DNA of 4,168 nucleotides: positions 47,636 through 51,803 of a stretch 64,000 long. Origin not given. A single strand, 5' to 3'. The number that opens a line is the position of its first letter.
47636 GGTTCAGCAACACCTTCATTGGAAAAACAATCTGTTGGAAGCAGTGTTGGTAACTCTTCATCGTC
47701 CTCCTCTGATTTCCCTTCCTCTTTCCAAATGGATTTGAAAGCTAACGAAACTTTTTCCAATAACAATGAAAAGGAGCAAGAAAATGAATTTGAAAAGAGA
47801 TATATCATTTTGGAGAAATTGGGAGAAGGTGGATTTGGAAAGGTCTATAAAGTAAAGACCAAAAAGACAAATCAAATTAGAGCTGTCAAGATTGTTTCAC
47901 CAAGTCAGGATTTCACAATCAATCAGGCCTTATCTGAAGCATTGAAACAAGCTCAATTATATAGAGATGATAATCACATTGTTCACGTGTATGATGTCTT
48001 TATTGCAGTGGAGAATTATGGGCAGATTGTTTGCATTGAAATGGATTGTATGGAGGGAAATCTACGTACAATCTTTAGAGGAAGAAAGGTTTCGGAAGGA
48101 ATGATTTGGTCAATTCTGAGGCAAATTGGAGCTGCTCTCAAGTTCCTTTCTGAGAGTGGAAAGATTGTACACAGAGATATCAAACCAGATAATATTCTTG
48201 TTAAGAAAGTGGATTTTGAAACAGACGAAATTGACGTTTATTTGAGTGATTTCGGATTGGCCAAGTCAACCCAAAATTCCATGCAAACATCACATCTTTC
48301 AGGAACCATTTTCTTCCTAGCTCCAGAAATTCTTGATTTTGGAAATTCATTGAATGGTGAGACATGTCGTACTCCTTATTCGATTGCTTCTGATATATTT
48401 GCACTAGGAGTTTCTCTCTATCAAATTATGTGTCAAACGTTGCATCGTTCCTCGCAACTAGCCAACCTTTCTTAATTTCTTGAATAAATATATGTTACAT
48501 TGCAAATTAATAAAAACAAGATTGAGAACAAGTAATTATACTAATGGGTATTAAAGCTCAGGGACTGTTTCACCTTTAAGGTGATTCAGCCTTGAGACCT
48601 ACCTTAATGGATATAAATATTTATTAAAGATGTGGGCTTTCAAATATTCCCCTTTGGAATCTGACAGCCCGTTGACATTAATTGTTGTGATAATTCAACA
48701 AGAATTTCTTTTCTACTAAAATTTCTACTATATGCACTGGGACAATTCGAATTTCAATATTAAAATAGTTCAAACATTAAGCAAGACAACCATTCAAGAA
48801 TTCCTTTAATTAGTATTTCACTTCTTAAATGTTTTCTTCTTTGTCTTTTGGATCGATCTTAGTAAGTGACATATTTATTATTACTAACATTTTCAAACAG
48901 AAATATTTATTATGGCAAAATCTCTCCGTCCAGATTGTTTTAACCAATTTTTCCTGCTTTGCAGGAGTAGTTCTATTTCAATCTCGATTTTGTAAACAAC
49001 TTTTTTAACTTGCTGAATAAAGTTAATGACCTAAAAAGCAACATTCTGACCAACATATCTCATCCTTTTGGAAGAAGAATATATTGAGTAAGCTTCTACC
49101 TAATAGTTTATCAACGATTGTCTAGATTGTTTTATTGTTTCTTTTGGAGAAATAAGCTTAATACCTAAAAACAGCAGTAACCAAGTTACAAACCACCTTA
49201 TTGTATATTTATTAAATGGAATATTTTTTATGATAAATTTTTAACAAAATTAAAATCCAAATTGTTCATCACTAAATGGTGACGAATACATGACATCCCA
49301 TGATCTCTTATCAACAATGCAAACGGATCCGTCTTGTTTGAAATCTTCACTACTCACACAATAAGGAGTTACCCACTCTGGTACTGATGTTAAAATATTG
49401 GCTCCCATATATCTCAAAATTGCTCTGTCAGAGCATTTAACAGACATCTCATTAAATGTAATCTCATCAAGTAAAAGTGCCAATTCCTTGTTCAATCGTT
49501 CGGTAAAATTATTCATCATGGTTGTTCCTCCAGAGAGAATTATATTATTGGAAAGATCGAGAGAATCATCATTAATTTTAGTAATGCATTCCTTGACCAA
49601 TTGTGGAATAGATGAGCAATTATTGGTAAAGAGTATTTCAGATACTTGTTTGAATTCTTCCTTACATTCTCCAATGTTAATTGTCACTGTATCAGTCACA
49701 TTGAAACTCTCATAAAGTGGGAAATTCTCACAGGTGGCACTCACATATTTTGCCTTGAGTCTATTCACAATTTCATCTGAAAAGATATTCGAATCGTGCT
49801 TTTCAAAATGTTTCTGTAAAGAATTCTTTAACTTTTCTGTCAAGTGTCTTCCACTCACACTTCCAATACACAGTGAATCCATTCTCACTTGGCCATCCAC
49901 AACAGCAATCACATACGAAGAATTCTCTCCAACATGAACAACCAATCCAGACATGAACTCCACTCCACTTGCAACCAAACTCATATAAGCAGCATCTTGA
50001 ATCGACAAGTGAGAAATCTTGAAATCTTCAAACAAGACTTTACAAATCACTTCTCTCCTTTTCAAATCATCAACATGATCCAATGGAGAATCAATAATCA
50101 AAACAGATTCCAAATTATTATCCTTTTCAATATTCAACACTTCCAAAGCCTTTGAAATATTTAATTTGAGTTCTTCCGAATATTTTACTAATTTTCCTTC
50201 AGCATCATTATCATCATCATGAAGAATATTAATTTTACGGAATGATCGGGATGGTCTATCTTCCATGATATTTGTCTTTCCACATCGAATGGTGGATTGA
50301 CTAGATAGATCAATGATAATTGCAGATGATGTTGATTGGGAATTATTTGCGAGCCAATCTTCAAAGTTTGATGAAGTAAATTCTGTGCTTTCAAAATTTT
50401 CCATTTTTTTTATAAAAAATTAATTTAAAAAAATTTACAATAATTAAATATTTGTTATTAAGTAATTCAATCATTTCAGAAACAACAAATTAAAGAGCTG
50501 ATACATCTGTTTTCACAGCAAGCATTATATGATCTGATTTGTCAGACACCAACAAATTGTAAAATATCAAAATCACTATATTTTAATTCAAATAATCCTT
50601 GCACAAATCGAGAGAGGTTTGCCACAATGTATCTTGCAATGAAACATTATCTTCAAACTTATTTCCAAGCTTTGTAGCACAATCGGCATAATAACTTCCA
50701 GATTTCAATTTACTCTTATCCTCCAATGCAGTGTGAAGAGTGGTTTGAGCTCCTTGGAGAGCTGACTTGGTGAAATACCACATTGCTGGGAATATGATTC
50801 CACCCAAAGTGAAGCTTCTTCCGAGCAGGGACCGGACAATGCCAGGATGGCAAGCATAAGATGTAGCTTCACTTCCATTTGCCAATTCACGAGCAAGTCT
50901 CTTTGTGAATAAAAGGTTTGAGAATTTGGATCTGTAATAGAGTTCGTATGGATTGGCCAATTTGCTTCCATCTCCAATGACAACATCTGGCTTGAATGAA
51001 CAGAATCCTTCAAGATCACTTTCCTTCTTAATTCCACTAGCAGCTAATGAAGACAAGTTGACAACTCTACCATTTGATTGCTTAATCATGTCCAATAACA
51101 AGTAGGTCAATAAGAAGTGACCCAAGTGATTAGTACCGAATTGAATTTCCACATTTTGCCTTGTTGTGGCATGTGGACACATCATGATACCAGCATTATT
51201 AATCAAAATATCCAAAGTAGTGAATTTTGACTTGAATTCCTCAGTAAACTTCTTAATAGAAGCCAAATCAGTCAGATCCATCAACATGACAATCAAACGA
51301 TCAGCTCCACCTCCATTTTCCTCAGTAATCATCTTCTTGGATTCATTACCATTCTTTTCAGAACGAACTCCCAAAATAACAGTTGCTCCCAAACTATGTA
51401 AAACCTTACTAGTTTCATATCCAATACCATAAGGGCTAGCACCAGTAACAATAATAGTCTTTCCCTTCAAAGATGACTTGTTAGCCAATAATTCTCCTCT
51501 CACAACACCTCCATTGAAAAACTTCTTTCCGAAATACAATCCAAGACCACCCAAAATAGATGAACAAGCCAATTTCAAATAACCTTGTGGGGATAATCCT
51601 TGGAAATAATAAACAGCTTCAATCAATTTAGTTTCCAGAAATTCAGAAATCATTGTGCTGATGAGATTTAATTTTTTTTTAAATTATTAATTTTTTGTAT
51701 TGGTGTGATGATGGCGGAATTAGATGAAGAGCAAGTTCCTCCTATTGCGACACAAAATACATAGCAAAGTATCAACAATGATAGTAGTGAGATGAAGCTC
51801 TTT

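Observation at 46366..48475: Rho-like GTPase-SAM-protein kinase fusion gene with a 6-nt microexon and a non-canonical P-loop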

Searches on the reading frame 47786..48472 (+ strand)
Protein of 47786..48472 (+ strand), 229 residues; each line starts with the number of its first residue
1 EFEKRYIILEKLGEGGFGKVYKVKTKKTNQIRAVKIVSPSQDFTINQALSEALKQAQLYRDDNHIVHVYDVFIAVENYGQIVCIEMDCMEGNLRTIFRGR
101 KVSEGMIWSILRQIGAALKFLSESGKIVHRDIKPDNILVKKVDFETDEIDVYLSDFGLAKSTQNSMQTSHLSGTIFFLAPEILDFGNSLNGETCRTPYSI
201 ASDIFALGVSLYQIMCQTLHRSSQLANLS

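Call 32: search_solved_structures(query=window:47786-48472:+, max_evalue=1e-10, show_alignments=2)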
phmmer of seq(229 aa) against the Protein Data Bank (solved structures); distinct sequences matched with E-value up to 1e-10: 570 (the best 60 are shown).
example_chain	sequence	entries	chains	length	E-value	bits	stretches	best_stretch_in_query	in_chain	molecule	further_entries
2jam_A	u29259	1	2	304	1.8e-18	70.1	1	3-216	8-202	CALCIUM/CALMODULIN-DEPENDENT PROTEIN KINASE TYPE 1G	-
4mvf_A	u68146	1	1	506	4.7e-18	68.7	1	2-214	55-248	Calcium-dependent protein kinase 2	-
4bc6_A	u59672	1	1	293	8.2e-18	67.9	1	8-214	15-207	SERINE/THREONINE-PROTEIN KINASE 10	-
5ajq_A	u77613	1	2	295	8.5e-18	67.9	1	8-214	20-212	SERINE/THREONINE-PROTEIN KINASE 10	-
8bem_A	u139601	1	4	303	8.5e-18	67.9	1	7-214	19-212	STE20-like serine/threonine-protein kinase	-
4usf_A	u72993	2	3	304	8.6e-18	67.9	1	7-214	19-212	STE20-LIKE SERINE/THREONINE-PROTEIN KINASE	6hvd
2j7t_A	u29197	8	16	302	8.9e-18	67.8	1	8-214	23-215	SERINE/THREONINE-PROTEIN KINASE 10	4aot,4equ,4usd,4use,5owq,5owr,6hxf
6gtt_A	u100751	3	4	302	9.1e-18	67.8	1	8-214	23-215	Serine/threonine-protein kinase 10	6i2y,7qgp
6eim_A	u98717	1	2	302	9.2e-18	67.8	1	8-214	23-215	Serine/threonine-protein kinase 10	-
2j51_A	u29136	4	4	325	1e-17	67.6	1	7-214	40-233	STE20-LIKE SERINE/THREONINE-PROTEIN KINASE | STE20-LIKE SERINE-THREONINE KINASE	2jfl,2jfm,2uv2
3dfa_A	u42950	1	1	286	1.6e-17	67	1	2-184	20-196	Calcium-dependent protein kinase cgd3_920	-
2wei_A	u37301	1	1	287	1.6e-17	67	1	2-184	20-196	CALMODULIN-DOMAIN PROTEIN KINASE 1, PUTATIVE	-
3igo_A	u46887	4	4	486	5.7e-17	65.2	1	2-184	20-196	Calmodulin-domain protein kinase 1 | Calmodulin-domain protein kinase 1, putative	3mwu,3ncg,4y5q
9d8s_A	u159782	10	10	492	5.9e-17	65.2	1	2-184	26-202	Calmodulin-domain protein kinase 1 | Non-specific serine/threonine protein kinase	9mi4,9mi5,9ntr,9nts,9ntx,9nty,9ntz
3is5_A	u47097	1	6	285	1.6e-16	63.7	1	5-183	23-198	Calcium-dependent protein kinase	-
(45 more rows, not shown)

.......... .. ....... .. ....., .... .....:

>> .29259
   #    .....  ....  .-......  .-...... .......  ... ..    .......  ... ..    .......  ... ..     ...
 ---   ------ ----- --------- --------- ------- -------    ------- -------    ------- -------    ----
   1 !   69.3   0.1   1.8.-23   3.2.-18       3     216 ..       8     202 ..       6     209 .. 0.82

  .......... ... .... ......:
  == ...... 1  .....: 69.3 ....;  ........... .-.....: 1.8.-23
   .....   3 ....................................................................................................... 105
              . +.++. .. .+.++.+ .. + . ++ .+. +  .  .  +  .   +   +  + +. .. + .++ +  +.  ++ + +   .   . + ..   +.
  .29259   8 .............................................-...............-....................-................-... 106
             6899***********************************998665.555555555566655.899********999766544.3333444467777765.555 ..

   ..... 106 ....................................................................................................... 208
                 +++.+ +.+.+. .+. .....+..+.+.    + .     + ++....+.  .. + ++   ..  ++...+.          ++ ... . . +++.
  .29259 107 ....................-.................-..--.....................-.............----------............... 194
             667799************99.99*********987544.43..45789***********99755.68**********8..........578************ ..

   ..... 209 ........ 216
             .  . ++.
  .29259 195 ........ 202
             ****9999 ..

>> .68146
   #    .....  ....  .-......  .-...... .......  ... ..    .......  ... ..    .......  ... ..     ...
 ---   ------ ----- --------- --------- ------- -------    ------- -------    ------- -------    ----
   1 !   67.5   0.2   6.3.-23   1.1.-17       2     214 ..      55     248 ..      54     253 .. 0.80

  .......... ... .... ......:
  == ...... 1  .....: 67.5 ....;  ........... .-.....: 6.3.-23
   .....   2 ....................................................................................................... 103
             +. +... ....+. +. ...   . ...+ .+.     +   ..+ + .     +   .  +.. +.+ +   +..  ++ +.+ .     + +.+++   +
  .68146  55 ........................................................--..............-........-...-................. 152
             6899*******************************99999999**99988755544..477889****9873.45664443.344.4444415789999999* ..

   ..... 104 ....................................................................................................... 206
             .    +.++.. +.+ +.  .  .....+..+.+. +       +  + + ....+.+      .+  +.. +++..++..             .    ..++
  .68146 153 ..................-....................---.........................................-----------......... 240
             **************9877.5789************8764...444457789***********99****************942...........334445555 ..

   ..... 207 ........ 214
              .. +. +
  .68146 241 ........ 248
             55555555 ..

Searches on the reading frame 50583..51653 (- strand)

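Call 48: search_protein_families(library=pfam, proteins=[window:50583-51653:-], max_evalue=0.00001)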
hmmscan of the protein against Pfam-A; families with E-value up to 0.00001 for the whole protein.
window:50583-51653:- (356 aa): 2 families
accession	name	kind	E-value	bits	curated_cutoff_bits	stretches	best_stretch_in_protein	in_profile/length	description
PF00106.31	adh_short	-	1.5e-27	96.8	26.6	1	65-205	1-139/195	short chain dehydrogenase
PF13561.12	adh_short_C2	-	2.6e-19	70.2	27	1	73-207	4-135/236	Enoyl-(Acyl carrier protein) reductase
